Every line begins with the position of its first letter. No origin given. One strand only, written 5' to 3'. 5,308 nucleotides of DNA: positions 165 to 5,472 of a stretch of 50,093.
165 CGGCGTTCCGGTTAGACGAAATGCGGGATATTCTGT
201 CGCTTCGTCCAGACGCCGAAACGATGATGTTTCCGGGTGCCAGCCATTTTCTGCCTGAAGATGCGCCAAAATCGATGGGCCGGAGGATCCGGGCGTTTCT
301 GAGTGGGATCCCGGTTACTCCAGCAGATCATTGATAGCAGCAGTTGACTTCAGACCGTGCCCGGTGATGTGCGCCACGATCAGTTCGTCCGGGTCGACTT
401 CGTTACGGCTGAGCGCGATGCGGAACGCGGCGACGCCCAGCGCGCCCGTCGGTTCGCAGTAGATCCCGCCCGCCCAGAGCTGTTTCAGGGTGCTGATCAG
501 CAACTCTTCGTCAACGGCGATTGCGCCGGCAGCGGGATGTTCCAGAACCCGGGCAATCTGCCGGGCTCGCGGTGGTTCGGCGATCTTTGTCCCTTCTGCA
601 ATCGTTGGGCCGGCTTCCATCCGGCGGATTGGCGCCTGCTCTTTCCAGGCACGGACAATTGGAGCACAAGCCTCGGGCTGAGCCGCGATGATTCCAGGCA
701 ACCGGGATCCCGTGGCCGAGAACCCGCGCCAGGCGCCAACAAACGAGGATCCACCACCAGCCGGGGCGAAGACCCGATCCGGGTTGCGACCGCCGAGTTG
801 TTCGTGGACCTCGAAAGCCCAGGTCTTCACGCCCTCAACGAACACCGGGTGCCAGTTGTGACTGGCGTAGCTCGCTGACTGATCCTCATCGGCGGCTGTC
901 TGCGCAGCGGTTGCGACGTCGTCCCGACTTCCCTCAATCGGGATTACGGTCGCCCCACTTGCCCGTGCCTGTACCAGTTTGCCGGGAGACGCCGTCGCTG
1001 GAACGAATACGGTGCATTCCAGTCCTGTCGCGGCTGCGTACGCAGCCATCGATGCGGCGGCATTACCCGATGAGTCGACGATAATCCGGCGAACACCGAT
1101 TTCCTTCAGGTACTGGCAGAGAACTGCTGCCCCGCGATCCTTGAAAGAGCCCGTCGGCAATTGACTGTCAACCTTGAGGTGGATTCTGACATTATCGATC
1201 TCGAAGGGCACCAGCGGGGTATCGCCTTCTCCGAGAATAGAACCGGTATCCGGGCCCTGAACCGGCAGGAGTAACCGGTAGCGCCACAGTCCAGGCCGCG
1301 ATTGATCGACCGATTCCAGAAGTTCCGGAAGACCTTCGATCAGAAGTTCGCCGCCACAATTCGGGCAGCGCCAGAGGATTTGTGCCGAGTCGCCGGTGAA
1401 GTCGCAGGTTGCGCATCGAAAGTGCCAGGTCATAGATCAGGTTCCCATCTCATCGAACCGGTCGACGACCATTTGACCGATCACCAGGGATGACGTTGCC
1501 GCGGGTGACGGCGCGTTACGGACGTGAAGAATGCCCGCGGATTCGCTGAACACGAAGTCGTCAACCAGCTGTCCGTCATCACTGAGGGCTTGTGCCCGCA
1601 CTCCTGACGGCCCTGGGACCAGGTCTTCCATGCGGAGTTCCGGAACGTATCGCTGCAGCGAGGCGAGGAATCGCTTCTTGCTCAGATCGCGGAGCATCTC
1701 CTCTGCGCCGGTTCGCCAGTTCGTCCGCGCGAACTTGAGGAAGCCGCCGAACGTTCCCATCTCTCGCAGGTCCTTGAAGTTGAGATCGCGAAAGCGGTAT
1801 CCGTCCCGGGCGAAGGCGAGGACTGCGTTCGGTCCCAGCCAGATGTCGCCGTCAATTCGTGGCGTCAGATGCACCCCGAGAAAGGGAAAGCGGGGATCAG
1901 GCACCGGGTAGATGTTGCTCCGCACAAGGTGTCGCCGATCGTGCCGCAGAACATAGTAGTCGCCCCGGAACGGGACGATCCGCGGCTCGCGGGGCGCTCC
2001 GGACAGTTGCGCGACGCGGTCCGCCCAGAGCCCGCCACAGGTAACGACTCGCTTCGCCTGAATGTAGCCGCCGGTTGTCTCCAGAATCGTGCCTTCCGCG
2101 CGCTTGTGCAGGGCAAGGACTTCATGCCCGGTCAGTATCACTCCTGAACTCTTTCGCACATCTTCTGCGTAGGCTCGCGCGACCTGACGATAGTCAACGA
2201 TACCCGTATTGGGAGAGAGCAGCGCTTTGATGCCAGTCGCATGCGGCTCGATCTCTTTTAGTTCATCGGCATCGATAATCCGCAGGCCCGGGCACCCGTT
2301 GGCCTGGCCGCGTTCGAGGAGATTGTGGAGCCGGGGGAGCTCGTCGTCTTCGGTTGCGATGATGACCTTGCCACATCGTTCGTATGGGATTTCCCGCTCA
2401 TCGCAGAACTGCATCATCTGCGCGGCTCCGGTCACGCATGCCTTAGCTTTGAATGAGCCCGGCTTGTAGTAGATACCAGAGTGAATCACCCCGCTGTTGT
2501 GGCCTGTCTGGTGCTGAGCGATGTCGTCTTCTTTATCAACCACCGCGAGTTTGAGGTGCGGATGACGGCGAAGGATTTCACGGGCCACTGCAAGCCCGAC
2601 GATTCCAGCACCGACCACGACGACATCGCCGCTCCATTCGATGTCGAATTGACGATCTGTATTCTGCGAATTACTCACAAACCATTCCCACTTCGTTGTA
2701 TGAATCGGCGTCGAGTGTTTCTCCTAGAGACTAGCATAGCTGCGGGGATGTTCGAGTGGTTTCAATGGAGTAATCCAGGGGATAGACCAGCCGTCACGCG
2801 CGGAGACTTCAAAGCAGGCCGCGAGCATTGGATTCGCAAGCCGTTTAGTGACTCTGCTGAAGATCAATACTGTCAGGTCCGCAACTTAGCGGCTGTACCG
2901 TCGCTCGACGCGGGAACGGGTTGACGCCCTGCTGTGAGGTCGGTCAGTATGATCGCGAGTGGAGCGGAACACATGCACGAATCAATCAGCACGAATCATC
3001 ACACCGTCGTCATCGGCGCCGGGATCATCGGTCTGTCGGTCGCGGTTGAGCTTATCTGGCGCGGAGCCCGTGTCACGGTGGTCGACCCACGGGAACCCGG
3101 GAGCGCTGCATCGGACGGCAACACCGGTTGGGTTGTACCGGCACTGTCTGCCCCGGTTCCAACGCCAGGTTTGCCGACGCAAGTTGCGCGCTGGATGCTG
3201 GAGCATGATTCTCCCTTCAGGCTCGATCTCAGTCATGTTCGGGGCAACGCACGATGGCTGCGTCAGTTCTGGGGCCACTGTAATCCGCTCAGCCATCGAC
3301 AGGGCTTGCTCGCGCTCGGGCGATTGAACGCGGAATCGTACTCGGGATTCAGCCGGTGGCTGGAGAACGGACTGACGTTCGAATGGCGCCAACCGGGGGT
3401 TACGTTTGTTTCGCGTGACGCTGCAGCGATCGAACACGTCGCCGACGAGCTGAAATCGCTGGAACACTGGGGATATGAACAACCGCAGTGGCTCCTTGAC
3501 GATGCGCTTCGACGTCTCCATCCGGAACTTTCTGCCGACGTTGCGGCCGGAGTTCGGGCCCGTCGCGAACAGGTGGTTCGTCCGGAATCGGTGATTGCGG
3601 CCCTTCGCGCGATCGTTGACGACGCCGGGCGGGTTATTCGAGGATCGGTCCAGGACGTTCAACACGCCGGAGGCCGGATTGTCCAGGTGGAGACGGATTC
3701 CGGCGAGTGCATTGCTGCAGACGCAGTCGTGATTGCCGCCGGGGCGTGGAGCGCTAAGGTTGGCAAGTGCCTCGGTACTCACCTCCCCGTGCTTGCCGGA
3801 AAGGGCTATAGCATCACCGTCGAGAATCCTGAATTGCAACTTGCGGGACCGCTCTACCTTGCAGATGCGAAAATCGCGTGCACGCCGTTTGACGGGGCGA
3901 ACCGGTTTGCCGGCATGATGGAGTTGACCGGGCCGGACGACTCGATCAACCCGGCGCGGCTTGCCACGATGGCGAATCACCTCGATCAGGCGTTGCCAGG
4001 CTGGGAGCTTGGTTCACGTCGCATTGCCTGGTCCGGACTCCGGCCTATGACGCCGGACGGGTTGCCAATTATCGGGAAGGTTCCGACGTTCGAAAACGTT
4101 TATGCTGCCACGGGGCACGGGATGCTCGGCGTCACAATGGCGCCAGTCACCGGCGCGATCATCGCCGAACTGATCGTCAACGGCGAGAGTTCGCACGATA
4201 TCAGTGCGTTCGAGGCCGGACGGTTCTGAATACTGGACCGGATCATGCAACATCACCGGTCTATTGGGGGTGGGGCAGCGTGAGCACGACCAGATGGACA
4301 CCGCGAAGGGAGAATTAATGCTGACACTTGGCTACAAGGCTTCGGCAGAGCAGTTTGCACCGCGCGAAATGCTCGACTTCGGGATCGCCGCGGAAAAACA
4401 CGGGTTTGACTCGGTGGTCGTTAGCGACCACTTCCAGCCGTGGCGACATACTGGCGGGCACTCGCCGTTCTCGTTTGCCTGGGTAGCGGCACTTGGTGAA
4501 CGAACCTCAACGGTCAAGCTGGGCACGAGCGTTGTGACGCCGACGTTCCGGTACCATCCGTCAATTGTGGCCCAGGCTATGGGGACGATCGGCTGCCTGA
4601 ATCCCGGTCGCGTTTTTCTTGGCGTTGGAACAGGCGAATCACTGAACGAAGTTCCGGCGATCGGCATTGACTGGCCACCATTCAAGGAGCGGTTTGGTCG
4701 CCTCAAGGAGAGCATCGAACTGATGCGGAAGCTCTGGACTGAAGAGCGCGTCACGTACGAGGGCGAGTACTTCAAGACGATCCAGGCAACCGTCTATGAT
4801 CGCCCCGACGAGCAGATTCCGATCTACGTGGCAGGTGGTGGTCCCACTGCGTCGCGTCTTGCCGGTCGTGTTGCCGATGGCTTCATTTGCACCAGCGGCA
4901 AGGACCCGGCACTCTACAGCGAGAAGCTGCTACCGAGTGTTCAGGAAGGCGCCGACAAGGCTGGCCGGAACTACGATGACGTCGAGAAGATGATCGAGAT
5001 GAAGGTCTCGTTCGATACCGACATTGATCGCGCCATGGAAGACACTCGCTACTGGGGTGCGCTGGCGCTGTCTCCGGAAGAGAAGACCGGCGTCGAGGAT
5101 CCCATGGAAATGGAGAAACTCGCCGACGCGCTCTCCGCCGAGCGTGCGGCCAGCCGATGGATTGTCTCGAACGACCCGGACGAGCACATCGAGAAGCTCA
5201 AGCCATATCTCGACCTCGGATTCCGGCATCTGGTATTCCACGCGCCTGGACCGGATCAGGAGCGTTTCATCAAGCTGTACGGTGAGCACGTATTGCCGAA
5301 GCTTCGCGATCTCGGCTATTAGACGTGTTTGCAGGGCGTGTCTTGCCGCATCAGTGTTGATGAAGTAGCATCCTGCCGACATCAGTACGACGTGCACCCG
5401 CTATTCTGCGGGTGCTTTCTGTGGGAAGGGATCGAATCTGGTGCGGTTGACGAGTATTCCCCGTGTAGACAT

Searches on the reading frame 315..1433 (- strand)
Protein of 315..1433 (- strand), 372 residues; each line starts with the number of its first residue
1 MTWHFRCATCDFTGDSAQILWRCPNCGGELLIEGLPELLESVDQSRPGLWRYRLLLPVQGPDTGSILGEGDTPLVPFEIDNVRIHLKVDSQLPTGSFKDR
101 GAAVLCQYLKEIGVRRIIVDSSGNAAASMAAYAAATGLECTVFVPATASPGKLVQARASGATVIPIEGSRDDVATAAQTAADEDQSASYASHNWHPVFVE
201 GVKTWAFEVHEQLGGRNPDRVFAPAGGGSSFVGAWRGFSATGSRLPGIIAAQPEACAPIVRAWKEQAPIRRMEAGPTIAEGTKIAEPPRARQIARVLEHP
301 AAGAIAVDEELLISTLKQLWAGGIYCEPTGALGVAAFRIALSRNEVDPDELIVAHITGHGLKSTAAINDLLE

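Call 64: search_protein_families(library=pfam, proteins=[window:315-1433:-], max_evalue=0.00001)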
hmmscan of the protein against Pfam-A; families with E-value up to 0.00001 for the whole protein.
window:315-1433:- (372 aa): 1 family
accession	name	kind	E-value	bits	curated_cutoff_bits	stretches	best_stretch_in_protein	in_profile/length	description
PF00291.31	PALP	-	9.2e-68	229.2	35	1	67-358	3-295/295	Pyridoxal-phosphate dependent enzyme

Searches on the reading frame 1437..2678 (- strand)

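Call 64: search_protein_families(library=pfam, proteins=[window:1437-2678:-], max_evalue=0.00001)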
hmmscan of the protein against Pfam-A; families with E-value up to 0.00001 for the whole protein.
window:1437-2678:- (413 aa): 1 family
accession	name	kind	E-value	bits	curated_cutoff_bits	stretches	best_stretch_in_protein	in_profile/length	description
PF01266.30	DAO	-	1.1e-66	226.2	27.9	1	18-407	1-353/353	FAD dependent oxidoreductase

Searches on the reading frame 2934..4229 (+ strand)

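Call 64: search_protein_families(library=pfam, proteins=[window:2934-4229:+], max_evalue=0.00001)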
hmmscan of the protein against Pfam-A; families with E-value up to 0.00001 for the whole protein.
window:2934-4229:+ (431 aa): 3 families
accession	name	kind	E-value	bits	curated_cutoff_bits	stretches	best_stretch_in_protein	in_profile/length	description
PF01266.30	DAO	-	2e-65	222.1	27.9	1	24-413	2-353/353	FAD dependent oxidoreductase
PF07992.20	Pyr_redox_2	-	1.7e-07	31.4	26.1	0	21-53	142-174/291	Pyridine nucleotide-disulphide oxidoreductase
PF13454.12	NAD_binding_9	-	5.4e-06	26.9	21.8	0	25-92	1-76/155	FAD-NAD(P)-binding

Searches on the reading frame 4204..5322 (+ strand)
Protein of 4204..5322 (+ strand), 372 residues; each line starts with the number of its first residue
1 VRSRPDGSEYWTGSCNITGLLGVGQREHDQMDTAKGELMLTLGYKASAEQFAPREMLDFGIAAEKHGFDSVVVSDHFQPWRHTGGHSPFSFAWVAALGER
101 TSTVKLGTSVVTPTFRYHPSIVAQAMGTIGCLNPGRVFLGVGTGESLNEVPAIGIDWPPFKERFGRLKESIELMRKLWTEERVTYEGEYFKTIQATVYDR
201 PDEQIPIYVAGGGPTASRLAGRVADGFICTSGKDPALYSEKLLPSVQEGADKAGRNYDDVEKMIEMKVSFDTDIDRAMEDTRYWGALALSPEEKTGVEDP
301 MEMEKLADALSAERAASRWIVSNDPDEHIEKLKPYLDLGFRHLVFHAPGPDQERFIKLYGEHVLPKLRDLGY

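Call 64: search_protein_families(library=pfam, proteins=[window:4204-5322:+], max_evalue=0.00001)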
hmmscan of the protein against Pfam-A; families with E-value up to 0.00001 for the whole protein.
window:4204-5322:+ (372 aa): 1 family
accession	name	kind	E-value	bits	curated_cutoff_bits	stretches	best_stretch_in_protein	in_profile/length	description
PF00296.26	Bac_luciferase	-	9.3e-65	219.5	27.9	1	47-342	16-314/314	Luciferase-like monooxygenase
